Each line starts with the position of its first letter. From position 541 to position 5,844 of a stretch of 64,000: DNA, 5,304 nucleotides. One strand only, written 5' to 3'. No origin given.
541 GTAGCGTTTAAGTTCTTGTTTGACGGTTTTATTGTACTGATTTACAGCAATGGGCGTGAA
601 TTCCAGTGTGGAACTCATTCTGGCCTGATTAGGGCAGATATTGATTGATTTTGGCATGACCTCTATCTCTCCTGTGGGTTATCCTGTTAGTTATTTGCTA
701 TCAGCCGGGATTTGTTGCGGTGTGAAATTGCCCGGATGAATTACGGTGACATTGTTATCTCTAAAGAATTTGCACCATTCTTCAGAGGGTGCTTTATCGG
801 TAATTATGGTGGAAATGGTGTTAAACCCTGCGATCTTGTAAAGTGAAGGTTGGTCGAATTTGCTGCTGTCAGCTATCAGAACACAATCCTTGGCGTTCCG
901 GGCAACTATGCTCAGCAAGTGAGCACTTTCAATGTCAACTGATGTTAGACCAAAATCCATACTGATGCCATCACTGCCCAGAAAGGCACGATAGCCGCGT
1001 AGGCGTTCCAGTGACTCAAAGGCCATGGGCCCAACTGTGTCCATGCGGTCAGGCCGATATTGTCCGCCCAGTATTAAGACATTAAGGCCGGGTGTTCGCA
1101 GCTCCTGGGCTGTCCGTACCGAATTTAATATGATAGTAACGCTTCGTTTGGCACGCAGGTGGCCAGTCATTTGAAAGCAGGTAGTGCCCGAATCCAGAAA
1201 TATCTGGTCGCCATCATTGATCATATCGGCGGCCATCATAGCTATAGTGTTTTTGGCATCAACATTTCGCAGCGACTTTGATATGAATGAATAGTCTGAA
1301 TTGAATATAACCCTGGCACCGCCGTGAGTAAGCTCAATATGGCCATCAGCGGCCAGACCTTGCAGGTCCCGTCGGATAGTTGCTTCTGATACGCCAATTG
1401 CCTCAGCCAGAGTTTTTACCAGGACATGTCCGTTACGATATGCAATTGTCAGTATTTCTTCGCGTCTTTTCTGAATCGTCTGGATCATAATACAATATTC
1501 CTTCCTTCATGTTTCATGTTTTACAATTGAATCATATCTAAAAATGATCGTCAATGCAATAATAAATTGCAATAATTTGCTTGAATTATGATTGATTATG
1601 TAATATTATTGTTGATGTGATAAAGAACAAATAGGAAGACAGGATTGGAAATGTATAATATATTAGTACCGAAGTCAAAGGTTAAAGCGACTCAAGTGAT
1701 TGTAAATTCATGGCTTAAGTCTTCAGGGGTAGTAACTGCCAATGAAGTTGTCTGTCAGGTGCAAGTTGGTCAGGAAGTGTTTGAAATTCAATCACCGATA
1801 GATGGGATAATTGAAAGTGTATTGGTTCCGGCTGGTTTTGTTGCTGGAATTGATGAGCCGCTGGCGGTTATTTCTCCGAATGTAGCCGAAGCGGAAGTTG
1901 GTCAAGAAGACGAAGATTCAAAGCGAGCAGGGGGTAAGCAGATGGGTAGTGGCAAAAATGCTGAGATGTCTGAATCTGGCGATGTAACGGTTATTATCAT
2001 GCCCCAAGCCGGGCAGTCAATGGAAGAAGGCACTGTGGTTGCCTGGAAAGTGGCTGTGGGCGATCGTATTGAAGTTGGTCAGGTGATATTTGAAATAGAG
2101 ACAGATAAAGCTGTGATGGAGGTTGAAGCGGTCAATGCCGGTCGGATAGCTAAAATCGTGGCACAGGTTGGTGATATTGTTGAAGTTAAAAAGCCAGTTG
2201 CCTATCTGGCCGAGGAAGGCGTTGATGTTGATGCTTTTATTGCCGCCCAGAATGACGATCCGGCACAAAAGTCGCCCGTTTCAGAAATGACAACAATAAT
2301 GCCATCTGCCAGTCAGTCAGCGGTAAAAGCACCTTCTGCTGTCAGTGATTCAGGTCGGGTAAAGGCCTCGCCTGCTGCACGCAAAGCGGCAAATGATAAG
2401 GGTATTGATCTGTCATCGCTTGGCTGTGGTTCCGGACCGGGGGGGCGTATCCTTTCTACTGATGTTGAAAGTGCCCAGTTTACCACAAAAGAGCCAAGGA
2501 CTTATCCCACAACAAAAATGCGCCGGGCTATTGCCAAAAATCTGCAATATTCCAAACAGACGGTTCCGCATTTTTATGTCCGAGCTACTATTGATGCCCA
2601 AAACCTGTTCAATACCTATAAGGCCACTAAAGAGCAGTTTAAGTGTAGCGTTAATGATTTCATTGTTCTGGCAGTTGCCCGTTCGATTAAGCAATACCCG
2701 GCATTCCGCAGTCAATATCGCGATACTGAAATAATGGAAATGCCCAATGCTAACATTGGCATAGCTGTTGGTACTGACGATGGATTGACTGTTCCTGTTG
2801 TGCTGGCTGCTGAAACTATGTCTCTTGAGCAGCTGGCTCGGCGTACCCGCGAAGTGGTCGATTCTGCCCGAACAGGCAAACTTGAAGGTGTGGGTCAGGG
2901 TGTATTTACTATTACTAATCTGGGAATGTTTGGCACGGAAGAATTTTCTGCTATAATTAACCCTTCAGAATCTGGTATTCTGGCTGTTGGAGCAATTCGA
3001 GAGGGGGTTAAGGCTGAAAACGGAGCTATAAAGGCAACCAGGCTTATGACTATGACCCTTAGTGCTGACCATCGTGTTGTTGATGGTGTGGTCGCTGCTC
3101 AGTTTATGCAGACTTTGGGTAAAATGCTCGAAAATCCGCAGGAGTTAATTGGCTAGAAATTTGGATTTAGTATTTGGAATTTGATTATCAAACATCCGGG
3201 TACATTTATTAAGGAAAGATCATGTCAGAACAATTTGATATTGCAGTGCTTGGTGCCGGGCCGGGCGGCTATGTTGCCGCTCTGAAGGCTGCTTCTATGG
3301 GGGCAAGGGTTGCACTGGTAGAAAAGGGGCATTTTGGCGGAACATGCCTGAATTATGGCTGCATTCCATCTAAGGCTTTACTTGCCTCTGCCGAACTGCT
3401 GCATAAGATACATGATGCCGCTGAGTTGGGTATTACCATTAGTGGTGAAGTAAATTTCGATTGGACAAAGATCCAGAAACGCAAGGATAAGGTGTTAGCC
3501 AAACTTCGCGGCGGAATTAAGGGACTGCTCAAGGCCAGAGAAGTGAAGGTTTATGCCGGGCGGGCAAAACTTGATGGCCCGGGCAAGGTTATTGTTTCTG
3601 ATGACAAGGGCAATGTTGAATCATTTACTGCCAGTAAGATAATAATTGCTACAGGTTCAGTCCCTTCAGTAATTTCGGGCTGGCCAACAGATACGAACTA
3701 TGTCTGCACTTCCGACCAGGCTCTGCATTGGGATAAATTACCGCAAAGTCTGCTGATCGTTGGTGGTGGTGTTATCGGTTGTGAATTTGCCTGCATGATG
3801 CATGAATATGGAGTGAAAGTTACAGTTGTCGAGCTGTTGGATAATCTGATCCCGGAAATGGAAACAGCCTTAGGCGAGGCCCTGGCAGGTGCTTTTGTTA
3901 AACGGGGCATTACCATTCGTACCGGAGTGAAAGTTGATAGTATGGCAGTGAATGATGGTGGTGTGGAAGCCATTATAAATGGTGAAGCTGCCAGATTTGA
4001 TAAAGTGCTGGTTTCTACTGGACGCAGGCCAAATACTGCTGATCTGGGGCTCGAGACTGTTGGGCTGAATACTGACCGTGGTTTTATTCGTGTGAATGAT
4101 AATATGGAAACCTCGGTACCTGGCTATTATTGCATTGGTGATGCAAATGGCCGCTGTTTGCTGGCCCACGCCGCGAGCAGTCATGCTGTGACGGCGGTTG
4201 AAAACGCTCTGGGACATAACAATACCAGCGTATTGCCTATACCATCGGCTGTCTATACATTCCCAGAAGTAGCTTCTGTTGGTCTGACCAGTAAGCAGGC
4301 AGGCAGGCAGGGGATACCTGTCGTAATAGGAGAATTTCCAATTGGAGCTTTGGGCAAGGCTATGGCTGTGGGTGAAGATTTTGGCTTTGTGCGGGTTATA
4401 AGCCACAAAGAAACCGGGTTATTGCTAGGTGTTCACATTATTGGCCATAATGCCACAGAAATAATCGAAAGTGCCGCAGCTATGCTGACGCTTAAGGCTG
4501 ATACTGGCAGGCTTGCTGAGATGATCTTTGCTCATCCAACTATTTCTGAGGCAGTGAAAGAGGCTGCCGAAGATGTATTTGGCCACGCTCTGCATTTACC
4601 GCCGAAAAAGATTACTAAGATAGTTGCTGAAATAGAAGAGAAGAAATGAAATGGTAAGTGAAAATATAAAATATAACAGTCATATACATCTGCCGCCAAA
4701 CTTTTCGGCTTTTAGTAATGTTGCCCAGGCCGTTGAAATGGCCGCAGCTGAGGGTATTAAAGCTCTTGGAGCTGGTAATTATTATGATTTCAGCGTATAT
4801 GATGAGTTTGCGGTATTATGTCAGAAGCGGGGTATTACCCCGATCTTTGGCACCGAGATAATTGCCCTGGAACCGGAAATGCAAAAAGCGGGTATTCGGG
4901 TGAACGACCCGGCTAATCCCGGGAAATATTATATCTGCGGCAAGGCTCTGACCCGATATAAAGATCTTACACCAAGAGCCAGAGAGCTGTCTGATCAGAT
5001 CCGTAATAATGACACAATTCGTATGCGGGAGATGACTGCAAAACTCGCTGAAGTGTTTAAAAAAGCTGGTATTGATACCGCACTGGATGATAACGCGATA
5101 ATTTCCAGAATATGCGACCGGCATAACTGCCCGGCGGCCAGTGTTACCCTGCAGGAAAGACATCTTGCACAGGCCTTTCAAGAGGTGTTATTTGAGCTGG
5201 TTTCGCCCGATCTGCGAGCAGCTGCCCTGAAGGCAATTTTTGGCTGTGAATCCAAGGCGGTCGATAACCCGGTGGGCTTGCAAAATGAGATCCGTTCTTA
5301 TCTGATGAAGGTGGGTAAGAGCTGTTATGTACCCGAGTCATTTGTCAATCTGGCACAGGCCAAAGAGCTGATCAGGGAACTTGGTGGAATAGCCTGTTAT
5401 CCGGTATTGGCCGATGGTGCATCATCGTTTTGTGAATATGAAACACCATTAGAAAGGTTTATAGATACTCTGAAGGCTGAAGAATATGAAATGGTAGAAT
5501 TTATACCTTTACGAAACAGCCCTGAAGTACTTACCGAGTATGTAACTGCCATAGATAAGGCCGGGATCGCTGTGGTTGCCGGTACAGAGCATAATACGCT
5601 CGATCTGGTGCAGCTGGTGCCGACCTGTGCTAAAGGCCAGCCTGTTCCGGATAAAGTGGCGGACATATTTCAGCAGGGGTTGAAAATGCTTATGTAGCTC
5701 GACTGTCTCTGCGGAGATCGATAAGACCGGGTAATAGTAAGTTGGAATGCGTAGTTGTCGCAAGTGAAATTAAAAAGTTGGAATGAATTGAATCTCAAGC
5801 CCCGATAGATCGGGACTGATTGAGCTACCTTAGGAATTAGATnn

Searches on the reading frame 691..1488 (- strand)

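Call 62: search_protein_families(library=pfam, proteins=[window:691-1488:-], max_evalue=0.001)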
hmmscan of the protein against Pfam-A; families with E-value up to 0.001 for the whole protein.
window:691-1488:- (265 aa): 4 families
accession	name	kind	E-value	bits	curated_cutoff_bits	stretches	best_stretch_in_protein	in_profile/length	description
PF00455.28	DeoRC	-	2.3e-42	145.1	31.8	1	75-232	2-160/160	DeoR C terminal sensor domain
PF08220.18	HTH_DeoR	-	1.2e-13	51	21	1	8-61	1-54/57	DeoR-like helix-turn-helix domain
PF08279.18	HTH_11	-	5.9e-07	29.7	25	1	8-56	1-51/55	HTH domain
PF00392.27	GntR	-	5.3e-06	26.4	27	1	9-58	10-61/64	Bacterial regulatory proteins, gntR family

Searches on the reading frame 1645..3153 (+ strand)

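Call 62: search_protein_families(library=pfam, proteins=[window:1645-3153:+], max_evalue=0.001)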
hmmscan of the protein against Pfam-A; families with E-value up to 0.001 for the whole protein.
window:1645-3153:+ (503 aa): 4 families
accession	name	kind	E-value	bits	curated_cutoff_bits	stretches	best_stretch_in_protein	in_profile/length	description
PF00198.28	2-oxoacid_dh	-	1.4e-69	234.6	23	1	283-502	3-231/232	2-oxoacid dehydrogenases acyltransferase (catalytic domain)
PF00364.28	Biotin_lipoyl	-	5.2e-25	87.5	22.1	2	116-188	2-73/73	Biotin-requiring enzyme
PF02817.22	E3_binding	-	6.3e-14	52.3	23.7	1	239-275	1-36/36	e3 binding domain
PF13533.13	Biotin_lipoyl_2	-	3.2e-06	27.3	29.8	0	129-152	9-32/32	Biotin-lipoyl like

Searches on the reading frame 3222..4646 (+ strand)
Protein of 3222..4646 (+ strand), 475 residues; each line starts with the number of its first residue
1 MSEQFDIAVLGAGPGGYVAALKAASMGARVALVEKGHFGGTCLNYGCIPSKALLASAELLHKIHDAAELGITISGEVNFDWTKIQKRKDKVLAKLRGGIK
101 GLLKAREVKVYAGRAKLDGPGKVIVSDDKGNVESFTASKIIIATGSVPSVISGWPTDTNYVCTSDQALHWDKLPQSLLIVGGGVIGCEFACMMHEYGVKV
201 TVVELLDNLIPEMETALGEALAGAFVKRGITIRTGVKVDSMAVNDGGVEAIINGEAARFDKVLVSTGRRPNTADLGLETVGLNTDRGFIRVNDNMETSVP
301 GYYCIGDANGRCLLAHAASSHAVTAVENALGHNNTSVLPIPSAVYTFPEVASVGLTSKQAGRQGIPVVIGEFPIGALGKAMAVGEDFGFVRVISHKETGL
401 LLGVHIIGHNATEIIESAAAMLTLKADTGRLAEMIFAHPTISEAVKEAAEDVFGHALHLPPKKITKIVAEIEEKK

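Call 62: search_protein_families(library=pfam, proteins=[window:3222-4646:+], max_evalue=0.001)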
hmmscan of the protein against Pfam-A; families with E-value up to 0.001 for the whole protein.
window:3222-4646:+ (475 aa): 12 families
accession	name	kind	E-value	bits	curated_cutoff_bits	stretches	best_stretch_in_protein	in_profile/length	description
PF07992.20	Pyr_redox_2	-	1.5e-65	221.9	26.1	1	5-322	1-291/291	Pyridine nucleotide-disulphide oxidoreductase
PF02852.28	Pyr_redox_dim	-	5.8e-32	110.6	25.3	1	340-449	1-110/110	Pyridine nucleotide-disulphide oxidoreductase, dimerisation domain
PF00070.33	Pyr_redox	-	4.3e-18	66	22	1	177-251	2-77/82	Pyridine nucleotide-disulphide oxidoreductase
PF13738.12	Pyr_redox_3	-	1.8e-13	50.9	30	1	133-306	121-305/305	Pyridine nucleotide-disulphide oxidoreductase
PF01134.28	GIDA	-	4.6e-10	39.6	22.1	1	6-67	1-60/391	Glucose inhibited division protein A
PF13450.12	NAD_binding_8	-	8.7e-09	36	21.9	1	9-45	1-38/68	NAD(P)-binding Rossmann-like domain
PF12831.13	FAD_oxidored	-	9.8e-09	35.4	27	1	6-42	1-38/416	FAD dependent oxidoreductase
PF01266.30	DAO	-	9.4e-08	32.4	27.9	0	6-41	1-38/353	FAD dependent oxidoreductase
PF00890.30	FAD_binding_2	-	4.6e-06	26.5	20.4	1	6-40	1-36/414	FAD binding domain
PF03486.20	HI0933_like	-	5.3e-06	26.5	50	0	6-37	2-33/244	HI0933-like protein Rossmann domain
PF01494.25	FAD_binding_3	-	1.9e-05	24.5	22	0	178-209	5-36/349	FAD binding domain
PF01262.27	AlaDh_PNT_C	-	0.00019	21.4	23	0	175-220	29-74/214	Alanine dehydrogenase/PNT, C-terminal domain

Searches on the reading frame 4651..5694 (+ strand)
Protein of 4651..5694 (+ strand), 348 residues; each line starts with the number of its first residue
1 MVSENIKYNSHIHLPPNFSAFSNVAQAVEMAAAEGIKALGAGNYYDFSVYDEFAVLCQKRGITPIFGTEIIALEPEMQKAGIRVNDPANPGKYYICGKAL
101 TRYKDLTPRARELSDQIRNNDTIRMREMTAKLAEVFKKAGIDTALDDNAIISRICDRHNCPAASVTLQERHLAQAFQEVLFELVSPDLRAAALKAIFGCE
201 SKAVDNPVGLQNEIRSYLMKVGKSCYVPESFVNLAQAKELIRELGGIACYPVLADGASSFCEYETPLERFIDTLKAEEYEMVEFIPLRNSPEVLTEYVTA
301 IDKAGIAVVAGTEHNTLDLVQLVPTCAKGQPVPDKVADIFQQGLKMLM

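Call 62: search_protein_families(library=pfam, proteins=[window:4651-5694:+], max_evalue=0.001)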
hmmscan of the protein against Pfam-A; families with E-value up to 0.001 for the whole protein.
window:4651-5694:+ (348 aa): 1 family
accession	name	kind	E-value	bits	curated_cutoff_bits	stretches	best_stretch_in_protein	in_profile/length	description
PF02811.25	PHP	-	8.5e-06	26.6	26.4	0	11-73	1-66/164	PHP domain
